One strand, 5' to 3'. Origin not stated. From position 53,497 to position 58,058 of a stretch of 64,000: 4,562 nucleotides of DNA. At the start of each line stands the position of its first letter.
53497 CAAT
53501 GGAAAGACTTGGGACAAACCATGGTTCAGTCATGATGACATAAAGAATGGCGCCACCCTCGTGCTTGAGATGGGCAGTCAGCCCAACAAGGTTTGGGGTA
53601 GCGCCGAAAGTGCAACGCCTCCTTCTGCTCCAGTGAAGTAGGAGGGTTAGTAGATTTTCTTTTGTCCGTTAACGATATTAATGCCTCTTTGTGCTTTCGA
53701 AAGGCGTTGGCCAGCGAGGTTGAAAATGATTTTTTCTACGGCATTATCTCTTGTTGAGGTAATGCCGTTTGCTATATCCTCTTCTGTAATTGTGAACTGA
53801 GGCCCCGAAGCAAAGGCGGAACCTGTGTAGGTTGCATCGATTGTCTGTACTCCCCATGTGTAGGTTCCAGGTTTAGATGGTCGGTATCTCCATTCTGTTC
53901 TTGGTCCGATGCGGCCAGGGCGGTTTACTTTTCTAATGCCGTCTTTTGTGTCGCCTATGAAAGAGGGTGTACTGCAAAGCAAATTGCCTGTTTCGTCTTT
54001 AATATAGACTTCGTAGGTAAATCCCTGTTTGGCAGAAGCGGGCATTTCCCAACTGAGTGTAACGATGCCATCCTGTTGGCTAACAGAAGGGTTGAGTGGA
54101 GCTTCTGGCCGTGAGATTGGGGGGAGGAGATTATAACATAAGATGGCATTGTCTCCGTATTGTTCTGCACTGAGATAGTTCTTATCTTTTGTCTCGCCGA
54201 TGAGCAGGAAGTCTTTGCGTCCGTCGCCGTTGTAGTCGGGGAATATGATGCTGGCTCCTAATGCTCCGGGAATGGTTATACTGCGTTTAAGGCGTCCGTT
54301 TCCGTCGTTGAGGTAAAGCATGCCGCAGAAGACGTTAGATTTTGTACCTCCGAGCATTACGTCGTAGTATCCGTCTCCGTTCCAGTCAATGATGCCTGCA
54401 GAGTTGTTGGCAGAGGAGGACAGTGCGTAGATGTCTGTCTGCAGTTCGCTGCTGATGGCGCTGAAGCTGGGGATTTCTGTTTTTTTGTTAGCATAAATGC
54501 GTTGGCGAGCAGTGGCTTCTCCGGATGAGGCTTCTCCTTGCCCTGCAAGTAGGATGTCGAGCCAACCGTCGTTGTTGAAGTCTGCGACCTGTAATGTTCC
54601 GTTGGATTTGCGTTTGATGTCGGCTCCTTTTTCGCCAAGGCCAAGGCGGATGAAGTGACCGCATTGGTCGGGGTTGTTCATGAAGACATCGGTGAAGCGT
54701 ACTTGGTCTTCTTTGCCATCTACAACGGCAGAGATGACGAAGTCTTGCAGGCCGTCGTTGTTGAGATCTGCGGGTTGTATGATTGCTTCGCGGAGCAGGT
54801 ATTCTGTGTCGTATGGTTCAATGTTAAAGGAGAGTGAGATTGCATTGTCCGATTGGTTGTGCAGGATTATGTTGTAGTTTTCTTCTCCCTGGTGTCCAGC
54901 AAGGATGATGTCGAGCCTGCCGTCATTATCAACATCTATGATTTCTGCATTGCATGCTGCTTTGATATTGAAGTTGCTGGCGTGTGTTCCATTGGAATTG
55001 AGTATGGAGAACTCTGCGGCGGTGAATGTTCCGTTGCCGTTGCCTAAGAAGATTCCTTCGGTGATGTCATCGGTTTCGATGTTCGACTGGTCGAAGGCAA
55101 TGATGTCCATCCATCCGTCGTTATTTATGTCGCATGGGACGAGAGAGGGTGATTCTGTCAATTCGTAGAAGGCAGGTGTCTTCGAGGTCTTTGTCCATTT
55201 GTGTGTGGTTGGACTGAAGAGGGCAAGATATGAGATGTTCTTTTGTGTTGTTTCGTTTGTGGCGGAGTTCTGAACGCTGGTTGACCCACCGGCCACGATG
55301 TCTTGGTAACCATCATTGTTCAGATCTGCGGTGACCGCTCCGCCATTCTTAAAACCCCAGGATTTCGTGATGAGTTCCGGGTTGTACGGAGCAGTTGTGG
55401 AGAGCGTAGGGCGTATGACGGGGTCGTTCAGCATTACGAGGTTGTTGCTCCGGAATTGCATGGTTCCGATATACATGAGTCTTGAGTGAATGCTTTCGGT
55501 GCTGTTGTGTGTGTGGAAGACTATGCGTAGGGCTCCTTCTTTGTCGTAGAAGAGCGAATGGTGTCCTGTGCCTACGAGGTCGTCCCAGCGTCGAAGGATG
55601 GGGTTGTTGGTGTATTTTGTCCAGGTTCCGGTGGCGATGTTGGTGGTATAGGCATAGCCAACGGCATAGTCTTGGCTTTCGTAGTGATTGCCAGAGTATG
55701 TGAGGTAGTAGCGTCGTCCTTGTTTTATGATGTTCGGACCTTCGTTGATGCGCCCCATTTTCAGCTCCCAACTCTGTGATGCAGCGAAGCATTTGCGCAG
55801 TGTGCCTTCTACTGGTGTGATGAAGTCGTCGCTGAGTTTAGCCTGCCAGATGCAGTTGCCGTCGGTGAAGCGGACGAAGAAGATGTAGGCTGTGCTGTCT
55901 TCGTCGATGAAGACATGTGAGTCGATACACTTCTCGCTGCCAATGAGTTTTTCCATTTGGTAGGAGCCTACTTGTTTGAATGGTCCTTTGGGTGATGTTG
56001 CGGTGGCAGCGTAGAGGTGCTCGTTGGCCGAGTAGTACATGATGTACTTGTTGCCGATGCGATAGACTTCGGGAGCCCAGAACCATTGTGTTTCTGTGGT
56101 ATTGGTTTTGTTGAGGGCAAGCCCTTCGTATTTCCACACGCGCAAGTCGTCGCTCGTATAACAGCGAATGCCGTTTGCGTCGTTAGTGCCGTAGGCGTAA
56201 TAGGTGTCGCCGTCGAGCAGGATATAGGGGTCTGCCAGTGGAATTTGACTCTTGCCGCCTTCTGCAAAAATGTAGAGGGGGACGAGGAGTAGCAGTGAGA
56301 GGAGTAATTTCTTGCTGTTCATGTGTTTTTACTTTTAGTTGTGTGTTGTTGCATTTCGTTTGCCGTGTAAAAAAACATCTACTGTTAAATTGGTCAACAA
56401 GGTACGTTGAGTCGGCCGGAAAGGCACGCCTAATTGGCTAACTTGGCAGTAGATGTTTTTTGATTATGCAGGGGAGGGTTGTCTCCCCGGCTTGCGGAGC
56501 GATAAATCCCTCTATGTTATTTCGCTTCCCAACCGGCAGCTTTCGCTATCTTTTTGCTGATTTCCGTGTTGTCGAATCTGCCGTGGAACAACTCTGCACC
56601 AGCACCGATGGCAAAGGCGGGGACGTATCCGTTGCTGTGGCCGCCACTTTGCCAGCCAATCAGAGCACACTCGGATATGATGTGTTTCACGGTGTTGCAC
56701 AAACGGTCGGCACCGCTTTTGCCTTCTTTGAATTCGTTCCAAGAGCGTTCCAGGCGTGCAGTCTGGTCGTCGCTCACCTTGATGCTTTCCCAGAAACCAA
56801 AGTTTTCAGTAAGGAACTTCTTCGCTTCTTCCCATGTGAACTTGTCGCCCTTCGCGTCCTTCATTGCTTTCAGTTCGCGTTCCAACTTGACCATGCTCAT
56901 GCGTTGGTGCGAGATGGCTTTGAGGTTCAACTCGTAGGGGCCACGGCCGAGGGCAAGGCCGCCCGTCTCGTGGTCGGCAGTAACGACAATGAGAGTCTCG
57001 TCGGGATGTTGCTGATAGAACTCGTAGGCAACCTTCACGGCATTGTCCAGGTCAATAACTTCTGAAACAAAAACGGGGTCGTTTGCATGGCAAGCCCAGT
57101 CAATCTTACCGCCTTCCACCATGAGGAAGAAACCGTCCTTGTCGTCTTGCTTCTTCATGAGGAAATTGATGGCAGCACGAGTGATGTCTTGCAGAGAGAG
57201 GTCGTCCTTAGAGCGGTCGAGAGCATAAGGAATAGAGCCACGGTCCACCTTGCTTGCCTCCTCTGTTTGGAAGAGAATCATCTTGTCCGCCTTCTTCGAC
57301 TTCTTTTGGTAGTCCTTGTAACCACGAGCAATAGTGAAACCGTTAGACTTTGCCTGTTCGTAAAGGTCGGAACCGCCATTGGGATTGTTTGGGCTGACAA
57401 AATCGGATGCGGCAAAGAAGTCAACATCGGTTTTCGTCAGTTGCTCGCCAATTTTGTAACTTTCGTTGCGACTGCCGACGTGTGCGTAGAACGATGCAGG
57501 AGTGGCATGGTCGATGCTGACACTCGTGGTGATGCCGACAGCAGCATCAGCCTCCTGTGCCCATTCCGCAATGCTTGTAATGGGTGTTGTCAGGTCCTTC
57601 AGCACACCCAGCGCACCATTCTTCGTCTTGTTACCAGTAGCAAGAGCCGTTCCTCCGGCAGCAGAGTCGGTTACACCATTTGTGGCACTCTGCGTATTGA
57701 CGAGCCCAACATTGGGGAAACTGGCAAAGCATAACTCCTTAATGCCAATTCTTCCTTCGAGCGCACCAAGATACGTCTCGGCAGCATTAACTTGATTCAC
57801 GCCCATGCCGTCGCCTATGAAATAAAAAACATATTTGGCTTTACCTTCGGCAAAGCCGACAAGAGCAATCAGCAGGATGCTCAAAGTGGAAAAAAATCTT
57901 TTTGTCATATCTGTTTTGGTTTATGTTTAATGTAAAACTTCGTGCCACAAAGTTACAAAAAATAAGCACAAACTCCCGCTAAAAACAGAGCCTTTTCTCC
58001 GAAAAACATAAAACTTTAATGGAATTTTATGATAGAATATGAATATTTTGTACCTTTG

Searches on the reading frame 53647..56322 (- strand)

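Call 49: search_protein_families(library=pfam, proteins=[window:53647-56322:-])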
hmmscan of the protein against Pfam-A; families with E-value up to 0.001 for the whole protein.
window:53647-56322:- (891 aa): 4 families
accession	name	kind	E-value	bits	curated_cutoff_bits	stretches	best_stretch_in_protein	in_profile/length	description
PF04616.20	Glyco_hydro_43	-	1.9e-42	146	32.2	1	29-291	10-283/288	Glycosyl hydrolases family 43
PF13517.12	FG-GAP_3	-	2.5e-28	98.9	26.9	3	646-706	1-60/61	FG-GAP-like repeat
PF01839.29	FG-GAP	-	2e-17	63.1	22.1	0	330-345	6-21/37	FG-GAP repeat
PF00251.26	Glyco_hydro_32N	-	0.00083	19.4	22.1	0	55-103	43-91/307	Glycosyl hydrolases family 32 N-terminal domain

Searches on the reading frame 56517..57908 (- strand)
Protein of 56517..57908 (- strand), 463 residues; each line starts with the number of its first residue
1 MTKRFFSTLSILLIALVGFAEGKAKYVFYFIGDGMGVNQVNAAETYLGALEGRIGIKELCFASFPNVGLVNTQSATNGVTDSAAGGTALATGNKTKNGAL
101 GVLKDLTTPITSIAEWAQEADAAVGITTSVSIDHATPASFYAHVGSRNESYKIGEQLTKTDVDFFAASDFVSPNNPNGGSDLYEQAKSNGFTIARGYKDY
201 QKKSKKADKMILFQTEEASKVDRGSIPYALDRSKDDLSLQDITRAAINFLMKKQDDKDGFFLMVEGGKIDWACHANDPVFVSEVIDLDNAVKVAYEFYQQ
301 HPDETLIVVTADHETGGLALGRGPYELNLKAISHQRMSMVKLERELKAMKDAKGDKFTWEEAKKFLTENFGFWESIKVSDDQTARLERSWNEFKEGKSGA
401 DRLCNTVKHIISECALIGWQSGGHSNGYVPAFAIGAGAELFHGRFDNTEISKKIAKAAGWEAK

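Call 49: search_protein_families(library=pfam, proteins=[window:56517-57908:-])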
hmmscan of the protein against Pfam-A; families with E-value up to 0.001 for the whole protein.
window:56517-57908:- (463 aa): 1 family
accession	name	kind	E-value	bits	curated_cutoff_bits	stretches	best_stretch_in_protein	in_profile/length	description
PF00245.25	Alk_phosphatase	-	2.6e-67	228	24.4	2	177-458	182-421/423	Alkaline phosphatase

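Call 72: find_encoding_contigs(protein=window:56517-57908:-, flank=4000, max_places=10)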
Protein window:56517-57908:- (463 aa): 5 contigs read that carry it; 1 place shown.
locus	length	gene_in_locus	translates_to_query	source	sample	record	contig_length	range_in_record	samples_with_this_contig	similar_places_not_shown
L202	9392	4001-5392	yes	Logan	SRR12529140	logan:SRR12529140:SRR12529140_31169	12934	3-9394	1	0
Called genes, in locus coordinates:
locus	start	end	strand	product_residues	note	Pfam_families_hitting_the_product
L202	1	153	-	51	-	?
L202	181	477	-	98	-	PF03551:PadR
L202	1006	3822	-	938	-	PF13472:Lipase_GDSL_2, PF16255:Lipase_GDSL_lke, PF13385:Laminin_G_3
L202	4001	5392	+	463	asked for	PF00245:Alk_phosphatase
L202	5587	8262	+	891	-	PF04616:Glyco_hydro_43, PF01839:FG-GAP (faint), PF13517:FG-GAP_3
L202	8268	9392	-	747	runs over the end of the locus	PF17678:Glyco_hydro_92N, PF07971:Glyco_hydro_92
